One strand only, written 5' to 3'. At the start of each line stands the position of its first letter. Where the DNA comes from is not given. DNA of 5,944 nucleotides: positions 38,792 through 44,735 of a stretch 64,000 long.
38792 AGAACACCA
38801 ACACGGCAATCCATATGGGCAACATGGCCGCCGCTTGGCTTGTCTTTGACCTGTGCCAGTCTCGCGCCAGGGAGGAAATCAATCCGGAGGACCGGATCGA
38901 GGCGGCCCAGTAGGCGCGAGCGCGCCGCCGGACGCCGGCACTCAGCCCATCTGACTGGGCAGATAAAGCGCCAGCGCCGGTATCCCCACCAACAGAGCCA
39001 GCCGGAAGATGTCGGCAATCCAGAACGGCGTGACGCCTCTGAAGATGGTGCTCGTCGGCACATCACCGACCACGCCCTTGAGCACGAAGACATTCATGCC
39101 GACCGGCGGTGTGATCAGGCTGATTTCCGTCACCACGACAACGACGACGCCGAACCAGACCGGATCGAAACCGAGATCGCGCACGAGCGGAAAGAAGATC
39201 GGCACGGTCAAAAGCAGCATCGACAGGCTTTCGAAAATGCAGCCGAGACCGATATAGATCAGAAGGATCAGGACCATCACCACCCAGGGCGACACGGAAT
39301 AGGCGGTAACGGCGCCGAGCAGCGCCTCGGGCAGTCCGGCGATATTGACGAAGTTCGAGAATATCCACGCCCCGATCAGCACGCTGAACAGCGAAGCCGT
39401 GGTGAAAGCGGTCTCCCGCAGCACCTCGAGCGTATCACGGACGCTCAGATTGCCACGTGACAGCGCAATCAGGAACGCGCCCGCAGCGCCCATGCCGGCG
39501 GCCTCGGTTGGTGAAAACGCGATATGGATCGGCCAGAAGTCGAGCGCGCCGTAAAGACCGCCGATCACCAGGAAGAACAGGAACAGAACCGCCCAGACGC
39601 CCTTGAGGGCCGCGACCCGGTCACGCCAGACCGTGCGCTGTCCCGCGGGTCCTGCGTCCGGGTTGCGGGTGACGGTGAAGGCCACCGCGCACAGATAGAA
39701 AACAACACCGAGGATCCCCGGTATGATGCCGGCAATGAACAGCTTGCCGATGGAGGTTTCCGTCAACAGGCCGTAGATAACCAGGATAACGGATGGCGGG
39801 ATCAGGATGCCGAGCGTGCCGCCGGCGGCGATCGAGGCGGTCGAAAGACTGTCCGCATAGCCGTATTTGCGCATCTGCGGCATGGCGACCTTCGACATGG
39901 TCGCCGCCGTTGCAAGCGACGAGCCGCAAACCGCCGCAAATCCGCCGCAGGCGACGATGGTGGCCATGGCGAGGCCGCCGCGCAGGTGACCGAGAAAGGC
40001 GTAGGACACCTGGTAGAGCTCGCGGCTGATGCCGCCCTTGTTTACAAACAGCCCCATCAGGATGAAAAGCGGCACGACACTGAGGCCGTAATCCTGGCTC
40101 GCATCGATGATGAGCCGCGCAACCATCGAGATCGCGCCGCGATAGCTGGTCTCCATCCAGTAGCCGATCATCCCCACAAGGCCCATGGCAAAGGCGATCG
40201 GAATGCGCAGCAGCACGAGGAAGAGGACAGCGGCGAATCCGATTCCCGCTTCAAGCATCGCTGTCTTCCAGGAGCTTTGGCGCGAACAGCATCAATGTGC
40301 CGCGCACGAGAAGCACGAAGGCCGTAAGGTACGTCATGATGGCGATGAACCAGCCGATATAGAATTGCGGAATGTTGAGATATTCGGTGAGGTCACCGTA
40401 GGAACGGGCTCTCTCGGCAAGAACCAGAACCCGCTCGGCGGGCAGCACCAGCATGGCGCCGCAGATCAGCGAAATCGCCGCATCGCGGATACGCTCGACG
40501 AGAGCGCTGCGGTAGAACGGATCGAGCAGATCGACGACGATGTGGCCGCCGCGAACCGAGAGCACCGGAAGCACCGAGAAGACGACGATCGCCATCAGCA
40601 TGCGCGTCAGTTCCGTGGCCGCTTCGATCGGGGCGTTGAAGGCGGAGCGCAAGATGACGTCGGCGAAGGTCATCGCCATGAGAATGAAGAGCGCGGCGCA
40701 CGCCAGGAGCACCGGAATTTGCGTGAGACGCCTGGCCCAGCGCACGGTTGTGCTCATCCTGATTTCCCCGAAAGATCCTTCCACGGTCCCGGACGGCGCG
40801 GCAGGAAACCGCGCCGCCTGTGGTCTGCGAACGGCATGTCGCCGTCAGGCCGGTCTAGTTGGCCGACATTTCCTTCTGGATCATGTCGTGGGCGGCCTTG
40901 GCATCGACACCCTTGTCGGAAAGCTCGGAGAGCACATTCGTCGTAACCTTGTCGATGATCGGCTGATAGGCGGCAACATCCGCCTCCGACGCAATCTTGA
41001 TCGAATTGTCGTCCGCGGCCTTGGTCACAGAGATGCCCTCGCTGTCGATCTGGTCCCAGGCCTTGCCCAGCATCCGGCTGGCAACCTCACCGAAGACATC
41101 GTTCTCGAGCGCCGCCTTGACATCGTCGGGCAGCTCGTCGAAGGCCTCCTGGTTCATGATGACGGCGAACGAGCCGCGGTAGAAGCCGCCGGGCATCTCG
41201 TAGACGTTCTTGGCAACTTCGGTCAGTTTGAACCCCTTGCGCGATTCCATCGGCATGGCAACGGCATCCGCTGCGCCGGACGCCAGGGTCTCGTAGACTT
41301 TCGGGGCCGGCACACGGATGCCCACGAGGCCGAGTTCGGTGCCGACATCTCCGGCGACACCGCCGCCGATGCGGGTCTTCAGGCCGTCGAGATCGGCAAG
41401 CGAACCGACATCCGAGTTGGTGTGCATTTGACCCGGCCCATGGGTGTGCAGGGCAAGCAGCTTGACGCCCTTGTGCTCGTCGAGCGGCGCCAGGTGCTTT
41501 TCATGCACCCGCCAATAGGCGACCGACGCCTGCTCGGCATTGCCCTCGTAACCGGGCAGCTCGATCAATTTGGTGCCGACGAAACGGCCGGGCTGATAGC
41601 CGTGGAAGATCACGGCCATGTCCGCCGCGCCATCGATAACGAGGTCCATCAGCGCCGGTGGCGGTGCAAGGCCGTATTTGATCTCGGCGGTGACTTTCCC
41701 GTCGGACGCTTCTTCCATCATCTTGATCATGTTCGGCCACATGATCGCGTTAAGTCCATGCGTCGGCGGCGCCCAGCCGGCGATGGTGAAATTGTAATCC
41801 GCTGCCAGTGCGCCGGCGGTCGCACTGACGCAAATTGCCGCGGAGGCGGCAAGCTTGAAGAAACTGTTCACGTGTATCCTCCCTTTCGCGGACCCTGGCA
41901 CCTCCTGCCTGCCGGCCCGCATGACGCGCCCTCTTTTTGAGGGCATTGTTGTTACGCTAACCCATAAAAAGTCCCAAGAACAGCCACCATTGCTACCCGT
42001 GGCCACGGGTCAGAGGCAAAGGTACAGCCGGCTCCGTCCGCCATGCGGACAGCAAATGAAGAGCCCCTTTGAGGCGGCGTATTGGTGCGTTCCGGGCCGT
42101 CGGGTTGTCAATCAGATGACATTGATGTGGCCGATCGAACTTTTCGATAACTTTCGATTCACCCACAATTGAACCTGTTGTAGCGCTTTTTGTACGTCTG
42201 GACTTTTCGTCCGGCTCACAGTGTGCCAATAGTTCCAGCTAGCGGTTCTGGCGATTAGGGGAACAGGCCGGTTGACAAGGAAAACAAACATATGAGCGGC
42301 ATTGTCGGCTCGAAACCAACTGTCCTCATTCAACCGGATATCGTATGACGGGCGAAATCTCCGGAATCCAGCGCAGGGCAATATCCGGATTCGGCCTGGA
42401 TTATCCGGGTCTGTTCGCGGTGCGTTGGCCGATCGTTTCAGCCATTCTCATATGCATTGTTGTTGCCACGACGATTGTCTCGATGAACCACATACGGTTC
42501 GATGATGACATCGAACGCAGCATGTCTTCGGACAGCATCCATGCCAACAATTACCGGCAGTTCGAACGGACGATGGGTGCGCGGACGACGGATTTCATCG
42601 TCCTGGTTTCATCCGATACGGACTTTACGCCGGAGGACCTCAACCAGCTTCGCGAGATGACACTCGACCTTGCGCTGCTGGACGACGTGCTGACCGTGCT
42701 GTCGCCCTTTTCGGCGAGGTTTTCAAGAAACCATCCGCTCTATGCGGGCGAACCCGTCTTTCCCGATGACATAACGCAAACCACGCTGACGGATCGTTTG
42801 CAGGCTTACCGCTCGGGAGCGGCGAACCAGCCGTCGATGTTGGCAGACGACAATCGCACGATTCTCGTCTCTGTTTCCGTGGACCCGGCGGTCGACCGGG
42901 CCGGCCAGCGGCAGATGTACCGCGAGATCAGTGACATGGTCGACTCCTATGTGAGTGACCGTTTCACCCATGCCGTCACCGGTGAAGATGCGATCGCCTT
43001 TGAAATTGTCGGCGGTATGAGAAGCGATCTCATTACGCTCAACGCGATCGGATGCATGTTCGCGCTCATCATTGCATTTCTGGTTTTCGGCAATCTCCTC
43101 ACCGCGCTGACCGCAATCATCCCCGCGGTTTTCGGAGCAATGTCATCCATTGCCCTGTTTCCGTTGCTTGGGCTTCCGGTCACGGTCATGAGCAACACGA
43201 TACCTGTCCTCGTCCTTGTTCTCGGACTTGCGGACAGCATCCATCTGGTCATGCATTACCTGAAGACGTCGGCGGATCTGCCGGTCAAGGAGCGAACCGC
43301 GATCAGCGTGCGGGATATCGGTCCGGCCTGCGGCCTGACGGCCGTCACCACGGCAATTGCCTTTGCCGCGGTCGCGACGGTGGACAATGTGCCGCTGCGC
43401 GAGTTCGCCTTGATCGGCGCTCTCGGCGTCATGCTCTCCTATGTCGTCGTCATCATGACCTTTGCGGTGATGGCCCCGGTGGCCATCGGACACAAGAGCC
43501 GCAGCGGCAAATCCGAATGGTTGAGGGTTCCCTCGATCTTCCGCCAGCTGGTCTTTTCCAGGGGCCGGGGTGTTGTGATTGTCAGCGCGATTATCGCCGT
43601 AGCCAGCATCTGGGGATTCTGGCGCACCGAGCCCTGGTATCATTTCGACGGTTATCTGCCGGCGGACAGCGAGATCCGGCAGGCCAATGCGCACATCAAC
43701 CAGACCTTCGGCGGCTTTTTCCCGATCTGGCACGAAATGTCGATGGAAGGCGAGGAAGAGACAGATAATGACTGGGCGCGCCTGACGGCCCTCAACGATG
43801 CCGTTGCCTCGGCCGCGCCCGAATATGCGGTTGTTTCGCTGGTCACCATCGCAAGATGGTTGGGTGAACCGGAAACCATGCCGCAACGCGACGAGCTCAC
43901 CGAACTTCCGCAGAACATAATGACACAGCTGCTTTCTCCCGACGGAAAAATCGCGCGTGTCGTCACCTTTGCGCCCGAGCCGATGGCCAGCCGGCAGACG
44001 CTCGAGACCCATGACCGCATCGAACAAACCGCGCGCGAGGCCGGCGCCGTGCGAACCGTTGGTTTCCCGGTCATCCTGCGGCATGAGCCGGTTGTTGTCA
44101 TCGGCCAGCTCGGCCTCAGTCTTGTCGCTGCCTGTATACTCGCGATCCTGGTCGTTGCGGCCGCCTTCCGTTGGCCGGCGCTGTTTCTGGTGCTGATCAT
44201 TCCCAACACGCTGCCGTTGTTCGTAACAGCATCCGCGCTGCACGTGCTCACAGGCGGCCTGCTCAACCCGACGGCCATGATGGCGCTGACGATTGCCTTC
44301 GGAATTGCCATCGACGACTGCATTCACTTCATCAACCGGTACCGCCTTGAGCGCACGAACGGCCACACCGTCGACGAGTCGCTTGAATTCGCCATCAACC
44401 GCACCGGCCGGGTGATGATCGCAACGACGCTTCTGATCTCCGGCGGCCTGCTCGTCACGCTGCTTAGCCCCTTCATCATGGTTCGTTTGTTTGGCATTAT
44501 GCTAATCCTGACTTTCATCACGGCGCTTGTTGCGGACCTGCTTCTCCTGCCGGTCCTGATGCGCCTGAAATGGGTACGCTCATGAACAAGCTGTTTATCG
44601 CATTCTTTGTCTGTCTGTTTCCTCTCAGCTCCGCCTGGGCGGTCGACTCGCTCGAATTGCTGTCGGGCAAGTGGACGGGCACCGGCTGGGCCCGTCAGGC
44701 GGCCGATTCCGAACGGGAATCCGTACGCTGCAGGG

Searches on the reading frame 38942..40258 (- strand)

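Call 65: search_protein_families(library=pfam, proteins=[window:38942-40258:-], max_evalue=0.00001)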
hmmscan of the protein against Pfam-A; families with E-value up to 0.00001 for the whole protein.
window:38942-40258:- (438 aa): 1 family
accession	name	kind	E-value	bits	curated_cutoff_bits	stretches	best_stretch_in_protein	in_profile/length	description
PF06808.19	DctM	-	6.6e-93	312.2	23.8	1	9-428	2-412/413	Tripartite ATP-independent periplasmic transporter, DctM component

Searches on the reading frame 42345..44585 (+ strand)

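Call 65: search_protein_families(library=pfam, proteins=[window:42345-44585:+], max_evalue=0.00001)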
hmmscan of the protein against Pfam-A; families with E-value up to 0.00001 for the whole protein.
window:42345-44585:+ (746 aa): 3 families
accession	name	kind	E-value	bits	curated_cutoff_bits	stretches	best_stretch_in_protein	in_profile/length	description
PF03176.21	MMPL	-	6.8e-26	91.4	20.5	2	478-740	48-300/333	MMPL family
PF12349.14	Sterol-sensing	-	1.5e-12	48.1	22.3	1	253-375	8-131/153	Sterol-sensing domain of SREBP cleavage-activation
PF02460.24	Patched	-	6.7e-10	39.4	23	1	246-375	23-152/156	Patched SSD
